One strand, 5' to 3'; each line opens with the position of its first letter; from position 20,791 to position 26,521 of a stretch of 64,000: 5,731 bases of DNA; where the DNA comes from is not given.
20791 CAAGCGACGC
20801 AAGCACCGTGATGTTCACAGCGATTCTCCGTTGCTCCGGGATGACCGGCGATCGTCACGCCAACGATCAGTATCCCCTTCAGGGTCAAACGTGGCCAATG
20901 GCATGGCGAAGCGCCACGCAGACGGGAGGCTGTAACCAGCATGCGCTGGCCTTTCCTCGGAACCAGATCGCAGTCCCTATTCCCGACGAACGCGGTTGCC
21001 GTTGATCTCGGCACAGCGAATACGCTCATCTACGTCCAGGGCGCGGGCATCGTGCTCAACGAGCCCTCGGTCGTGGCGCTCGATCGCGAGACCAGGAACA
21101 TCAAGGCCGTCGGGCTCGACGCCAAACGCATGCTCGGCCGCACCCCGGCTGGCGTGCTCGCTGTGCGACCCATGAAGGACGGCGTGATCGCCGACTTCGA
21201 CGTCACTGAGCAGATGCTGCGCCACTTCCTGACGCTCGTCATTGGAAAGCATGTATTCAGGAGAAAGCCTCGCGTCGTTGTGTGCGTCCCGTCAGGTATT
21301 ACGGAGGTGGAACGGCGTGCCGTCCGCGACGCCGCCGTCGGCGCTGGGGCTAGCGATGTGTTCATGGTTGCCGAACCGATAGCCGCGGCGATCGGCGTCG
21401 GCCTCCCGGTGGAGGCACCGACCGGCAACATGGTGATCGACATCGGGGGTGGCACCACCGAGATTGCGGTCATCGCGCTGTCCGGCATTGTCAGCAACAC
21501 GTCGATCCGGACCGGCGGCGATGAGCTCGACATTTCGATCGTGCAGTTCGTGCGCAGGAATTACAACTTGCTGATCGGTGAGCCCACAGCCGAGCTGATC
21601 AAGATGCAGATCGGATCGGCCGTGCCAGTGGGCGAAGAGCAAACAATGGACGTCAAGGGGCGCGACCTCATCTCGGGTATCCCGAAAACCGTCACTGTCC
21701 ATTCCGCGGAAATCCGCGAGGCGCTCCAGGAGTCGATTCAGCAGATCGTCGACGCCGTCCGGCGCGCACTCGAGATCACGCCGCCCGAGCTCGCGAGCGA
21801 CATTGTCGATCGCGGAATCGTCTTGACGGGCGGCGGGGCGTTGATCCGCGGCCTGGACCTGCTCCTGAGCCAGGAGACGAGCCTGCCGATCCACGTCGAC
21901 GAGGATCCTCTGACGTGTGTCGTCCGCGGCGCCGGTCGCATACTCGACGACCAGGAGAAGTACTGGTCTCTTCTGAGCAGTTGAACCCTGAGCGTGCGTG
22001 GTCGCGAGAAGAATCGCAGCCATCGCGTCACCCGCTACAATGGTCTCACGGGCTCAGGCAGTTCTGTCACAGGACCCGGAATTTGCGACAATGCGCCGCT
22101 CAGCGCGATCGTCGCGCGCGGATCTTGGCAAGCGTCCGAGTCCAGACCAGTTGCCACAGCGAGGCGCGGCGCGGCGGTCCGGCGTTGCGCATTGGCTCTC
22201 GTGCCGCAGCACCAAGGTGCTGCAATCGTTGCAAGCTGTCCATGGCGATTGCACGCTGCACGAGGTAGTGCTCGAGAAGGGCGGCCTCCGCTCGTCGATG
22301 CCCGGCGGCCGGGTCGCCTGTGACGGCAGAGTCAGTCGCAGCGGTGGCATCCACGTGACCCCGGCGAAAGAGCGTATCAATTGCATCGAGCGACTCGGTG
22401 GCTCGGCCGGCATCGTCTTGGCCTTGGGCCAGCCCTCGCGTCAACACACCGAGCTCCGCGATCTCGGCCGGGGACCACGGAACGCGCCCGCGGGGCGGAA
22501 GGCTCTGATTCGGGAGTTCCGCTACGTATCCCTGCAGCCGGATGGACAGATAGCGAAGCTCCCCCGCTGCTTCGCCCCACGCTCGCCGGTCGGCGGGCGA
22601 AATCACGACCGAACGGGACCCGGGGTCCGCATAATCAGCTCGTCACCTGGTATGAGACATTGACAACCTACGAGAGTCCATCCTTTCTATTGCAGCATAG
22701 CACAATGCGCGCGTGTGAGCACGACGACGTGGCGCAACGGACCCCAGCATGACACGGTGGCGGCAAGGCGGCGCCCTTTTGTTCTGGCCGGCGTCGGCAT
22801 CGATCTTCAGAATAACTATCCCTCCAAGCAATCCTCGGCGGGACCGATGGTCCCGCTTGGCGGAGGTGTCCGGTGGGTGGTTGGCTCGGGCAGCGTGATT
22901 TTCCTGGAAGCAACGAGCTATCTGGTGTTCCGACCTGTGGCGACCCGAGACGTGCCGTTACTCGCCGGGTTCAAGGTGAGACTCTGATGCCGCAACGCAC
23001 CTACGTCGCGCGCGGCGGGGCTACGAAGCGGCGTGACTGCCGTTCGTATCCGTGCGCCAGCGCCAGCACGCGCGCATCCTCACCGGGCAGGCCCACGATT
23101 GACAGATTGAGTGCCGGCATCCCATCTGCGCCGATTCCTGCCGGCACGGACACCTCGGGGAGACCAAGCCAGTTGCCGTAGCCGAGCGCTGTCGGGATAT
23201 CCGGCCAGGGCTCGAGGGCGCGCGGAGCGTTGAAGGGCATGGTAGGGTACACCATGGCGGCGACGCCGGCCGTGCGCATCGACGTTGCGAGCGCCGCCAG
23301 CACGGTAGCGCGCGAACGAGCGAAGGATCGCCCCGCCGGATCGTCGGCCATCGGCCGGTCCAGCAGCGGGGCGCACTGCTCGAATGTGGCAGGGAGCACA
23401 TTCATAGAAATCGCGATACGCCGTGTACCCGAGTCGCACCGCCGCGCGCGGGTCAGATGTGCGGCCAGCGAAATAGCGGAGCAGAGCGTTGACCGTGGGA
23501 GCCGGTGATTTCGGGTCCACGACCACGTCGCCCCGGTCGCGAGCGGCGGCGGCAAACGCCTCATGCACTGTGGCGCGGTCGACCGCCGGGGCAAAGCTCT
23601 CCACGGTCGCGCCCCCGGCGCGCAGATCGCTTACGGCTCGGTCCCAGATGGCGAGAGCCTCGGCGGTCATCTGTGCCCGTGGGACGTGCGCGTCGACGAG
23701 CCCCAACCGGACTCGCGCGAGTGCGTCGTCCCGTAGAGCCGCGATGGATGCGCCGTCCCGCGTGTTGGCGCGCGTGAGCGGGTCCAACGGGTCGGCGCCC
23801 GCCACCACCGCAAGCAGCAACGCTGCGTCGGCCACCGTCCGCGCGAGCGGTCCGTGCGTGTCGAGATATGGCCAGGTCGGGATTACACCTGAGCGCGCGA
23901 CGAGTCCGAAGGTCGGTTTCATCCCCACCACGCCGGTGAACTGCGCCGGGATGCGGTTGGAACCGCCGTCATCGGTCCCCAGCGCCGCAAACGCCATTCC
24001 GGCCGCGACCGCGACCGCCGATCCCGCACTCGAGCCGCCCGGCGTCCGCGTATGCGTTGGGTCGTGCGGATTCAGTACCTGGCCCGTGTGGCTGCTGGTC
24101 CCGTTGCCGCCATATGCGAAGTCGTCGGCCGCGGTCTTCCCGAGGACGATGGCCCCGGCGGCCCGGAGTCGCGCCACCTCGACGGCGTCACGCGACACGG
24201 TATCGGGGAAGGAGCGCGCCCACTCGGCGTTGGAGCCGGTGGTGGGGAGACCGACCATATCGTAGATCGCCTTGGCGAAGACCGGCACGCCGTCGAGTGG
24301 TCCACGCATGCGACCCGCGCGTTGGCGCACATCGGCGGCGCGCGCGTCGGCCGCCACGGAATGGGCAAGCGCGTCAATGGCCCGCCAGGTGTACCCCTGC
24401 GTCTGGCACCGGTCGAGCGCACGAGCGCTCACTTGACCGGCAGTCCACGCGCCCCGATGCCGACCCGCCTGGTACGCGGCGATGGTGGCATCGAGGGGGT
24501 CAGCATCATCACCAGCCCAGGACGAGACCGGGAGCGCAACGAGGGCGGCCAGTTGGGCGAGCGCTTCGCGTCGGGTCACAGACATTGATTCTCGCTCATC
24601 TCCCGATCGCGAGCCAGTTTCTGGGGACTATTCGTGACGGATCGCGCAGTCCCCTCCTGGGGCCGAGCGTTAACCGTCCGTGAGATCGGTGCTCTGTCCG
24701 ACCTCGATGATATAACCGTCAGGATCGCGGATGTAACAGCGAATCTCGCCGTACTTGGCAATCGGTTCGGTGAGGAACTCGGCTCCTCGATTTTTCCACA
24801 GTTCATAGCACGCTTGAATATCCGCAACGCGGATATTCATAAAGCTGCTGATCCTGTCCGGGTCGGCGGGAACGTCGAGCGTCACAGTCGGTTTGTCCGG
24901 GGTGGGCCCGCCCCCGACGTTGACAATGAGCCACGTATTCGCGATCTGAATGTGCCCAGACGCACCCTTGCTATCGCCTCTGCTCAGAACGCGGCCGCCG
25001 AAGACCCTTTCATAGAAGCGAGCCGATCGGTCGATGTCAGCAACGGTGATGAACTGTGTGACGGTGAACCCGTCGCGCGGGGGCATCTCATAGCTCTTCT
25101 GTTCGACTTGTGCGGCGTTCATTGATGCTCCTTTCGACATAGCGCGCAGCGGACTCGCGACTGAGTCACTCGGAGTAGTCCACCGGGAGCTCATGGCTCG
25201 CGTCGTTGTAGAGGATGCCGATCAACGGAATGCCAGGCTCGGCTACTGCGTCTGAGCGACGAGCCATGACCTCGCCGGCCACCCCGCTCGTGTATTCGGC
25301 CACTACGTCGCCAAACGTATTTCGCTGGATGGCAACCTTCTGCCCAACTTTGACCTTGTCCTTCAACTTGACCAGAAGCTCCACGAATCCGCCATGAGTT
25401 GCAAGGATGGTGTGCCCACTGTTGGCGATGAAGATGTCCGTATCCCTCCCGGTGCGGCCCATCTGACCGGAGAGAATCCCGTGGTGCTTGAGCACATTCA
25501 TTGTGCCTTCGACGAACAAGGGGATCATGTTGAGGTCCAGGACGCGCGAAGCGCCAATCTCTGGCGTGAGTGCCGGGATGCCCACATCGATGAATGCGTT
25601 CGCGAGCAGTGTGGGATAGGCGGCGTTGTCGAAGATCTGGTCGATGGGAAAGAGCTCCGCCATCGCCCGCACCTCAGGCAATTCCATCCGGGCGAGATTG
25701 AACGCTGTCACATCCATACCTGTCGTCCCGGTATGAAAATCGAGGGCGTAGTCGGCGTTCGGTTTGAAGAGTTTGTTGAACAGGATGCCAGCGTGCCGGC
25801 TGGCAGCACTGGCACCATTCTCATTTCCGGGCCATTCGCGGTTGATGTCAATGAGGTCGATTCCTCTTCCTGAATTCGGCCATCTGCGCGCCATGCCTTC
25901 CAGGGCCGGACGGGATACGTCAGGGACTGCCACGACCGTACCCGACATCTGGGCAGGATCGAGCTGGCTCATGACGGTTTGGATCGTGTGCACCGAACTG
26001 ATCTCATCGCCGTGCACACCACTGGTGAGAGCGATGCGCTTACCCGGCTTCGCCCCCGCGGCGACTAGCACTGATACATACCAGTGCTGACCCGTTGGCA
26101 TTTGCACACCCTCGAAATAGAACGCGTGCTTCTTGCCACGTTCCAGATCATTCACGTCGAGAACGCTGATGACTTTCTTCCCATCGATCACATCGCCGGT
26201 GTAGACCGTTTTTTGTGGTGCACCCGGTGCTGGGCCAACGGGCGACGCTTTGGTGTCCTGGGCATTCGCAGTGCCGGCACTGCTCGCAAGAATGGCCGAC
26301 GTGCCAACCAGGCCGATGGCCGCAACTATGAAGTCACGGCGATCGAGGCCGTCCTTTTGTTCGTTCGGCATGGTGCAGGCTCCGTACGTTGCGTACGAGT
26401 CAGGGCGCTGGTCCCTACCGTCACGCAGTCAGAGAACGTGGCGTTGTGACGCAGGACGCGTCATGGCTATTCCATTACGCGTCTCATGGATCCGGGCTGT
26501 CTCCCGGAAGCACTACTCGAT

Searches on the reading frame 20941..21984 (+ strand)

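Call 95: search_protein_families(library=pfam, proteins=[window:20941-21984:+], max_evalue=0.0001)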
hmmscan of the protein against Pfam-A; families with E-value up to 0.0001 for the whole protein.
window:20941-21984:+ (347 aa): 5 families
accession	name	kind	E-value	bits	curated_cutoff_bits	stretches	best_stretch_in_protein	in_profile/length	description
PF06723.19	MreB_Mbl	-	1.2e-141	471.7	27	1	17-340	2-324/327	MreB/Mbl protein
PF00012.26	HSP70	-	2.6e-12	46.2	20.6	1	111-208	135-238/599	Hsp70 protein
PF00022.25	Actin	-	1.8e-09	37.1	27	1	18-206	6-189/410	Actin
PF14450.12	FtsA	-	2.6e-09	38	31.8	1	164-320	1-110/127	Cell division protein FtsA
PF11104.14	PilM_2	-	5.7e-05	22.6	27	0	262-319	248-304/340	Type IV pilus assembly protein PilM;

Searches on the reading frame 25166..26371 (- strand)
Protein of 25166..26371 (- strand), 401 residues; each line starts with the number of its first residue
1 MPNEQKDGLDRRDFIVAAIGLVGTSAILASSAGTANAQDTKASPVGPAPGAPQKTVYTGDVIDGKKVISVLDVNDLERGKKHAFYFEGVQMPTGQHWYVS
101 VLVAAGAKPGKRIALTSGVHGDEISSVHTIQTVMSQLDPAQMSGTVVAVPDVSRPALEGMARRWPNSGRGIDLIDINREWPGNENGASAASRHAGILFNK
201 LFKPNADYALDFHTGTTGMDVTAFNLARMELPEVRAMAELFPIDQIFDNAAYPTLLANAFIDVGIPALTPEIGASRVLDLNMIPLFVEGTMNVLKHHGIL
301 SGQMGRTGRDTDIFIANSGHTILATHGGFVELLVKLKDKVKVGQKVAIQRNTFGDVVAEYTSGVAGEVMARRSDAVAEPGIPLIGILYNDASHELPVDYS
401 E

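Call 95: search_protein_families(library=pfam, proteins=[window:25166-26371:-], max_evalue=0.0001)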
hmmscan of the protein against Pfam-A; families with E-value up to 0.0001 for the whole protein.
window:25166-26371:- (401 aa): 1 family
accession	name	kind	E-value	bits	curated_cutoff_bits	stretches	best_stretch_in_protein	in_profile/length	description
PF24827.1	AstE_AspA_cat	-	1e-27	97.4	25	1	109-296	1-191/192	Succinylglutamate desuccinylase/Aspartoacylase catalytic domain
